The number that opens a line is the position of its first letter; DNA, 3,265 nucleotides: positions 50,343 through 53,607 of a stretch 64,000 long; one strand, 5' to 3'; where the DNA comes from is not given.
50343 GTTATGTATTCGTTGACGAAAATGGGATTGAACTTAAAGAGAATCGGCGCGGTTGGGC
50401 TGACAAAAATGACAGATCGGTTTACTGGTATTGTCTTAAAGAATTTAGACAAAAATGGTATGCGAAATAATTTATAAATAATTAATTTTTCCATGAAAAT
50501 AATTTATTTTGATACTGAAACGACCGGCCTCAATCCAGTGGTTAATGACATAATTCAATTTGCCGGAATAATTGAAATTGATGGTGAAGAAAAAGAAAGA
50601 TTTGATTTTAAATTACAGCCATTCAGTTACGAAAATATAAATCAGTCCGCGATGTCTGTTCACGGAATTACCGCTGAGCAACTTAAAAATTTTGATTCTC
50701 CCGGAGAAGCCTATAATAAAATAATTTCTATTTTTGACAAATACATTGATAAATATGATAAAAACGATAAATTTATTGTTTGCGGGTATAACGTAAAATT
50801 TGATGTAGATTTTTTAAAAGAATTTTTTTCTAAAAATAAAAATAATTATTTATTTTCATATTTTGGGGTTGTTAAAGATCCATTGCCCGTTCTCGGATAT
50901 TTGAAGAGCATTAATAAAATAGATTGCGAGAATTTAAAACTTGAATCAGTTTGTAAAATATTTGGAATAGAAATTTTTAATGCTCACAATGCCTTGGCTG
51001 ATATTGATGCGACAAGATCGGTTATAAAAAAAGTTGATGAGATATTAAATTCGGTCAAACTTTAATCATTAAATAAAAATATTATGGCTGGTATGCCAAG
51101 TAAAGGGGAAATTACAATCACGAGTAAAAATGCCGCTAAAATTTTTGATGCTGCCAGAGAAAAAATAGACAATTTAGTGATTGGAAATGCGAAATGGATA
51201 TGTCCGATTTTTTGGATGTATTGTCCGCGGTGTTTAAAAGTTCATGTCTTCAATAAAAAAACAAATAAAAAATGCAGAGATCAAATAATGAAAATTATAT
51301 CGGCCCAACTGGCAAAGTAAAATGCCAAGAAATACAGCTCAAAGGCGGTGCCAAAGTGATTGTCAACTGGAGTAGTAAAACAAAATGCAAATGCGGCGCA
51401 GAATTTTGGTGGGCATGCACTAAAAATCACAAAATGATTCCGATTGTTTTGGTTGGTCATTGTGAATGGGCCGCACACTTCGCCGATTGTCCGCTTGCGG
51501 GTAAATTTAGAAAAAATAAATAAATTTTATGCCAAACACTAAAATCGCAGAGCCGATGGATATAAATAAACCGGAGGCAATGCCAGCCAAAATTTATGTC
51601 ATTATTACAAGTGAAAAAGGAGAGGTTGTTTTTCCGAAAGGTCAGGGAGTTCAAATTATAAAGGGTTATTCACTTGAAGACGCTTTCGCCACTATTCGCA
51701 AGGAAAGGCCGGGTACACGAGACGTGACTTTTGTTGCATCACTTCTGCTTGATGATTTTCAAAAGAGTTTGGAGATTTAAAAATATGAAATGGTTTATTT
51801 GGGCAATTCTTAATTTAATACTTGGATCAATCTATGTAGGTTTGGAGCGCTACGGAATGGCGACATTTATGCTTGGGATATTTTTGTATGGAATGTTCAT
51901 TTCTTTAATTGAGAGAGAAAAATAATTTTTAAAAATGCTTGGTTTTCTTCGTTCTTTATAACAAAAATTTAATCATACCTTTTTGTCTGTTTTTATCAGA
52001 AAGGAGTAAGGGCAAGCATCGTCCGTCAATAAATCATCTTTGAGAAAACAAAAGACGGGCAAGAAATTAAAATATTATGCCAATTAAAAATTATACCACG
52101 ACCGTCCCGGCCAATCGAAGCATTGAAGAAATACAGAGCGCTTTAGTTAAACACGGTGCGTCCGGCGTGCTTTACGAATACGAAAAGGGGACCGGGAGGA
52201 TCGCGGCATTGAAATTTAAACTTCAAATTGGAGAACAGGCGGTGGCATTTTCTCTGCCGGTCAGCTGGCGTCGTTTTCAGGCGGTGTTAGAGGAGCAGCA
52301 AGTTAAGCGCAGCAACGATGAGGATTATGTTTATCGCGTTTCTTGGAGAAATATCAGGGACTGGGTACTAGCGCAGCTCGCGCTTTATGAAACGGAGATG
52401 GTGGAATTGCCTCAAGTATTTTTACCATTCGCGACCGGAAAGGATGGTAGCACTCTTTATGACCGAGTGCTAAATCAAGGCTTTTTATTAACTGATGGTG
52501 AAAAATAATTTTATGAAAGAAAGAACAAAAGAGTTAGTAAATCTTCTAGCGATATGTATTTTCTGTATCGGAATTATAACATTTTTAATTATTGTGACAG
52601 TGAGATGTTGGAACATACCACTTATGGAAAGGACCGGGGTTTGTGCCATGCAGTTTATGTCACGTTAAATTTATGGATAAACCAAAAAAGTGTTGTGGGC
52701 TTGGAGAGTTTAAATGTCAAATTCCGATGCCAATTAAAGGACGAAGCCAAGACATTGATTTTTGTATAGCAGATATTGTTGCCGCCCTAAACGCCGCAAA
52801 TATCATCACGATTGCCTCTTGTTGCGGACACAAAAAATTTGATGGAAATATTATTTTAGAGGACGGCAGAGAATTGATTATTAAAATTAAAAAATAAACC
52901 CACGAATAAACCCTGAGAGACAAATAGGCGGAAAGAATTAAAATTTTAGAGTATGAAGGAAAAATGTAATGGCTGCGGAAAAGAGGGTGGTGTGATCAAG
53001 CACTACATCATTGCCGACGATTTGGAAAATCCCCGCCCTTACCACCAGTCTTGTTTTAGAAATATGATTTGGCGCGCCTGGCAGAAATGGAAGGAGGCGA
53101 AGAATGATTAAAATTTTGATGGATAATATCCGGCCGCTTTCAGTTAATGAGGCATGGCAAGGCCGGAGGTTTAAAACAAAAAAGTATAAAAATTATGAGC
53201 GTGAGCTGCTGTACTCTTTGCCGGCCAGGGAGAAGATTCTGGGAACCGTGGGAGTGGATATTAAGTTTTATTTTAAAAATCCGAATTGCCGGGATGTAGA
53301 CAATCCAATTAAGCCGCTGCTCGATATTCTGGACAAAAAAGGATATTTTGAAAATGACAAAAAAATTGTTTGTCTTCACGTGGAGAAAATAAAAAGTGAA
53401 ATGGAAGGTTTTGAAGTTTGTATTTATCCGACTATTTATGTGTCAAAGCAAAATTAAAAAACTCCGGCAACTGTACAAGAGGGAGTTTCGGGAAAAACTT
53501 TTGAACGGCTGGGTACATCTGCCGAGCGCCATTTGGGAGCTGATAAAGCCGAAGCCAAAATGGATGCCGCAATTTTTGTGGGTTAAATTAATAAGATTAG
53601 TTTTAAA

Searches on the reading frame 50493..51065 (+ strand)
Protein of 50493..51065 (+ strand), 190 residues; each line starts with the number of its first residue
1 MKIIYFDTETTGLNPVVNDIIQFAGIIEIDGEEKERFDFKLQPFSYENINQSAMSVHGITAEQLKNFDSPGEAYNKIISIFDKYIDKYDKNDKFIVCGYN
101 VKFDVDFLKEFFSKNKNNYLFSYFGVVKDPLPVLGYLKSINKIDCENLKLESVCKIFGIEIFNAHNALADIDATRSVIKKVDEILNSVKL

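Call 11: search_protein_families(library=pfam, proteins=[window:50493-51065:+], max_evalue=0.01)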
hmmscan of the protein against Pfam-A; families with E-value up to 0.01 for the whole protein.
window:50493-51065:+ (190 aa): 3 families
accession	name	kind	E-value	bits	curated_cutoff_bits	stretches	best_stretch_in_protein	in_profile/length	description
PF00929.31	RNase_T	-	7.6e-22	79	24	1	5-174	2-160/164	Exonuclease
PF13482.12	RNase_H_2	-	4.1e-07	30.5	22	0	4-39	1-35/165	RNase_H superfamily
PF16473.11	Rv2179c-like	-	0.0012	19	27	1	67-126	73-132/177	3'-5' exoribonuclease Rv2179c-like domain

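Call 12: search_protein_families(library=phrogs, proteins=[window:50493-51065:+], max_evalue=0.01)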
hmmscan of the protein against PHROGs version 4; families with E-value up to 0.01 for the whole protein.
window:50493-51065:+ (190 aa): 4 families
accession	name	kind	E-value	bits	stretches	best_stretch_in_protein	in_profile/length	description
phrog_192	-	DNA, RNA and nucleotide metabolism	5.3e-37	129.1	1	1-185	106-274/397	DNA polymerase exonuclease subunit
phrog_19080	-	unknown function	6.4e-08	32.6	2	1-116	5-116/477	-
phrog_1907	-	DNA, RNA and nucleotide metabolism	0.00059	19.5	1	3-120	16-96/629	DNA polymerase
phrog_17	-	DNA, RNA and nucleotide metabolism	0.003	16.5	1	1-113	670-750/1445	DNA polymerase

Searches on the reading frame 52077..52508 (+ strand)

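Call 11: search_protein_families(library=pfam, proteins=[window:52077-52508:+], max_evalue=0.01)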
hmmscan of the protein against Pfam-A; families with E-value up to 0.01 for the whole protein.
window:52077-52508:+ (143 aa): 0 families

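Call 12: search_protein_families(library=phrogs, proteins=[window:52077-52508:+], max_evalue=0.01)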
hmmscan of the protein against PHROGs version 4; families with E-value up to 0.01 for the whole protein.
window:52077-52508:+ (143 aa): 1 family
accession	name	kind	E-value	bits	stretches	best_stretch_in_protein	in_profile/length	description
phrog_17260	-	unknown function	0.0014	19.5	1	7-131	7-132/158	-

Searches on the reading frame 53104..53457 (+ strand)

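Call 53: search_protein_families(library=pfam, proteins=[window:53104-53457:+], max_evalue=0.01)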
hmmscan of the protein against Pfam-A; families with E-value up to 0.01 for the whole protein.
window:53104-53457:+ (117 aa): 1 family
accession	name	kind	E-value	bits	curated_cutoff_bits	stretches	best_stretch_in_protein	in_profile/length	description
PF05866.16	RusA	-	1.4e-12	48.8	22.8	1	21-107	19-123/124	Endodeoxyribonuclease RusA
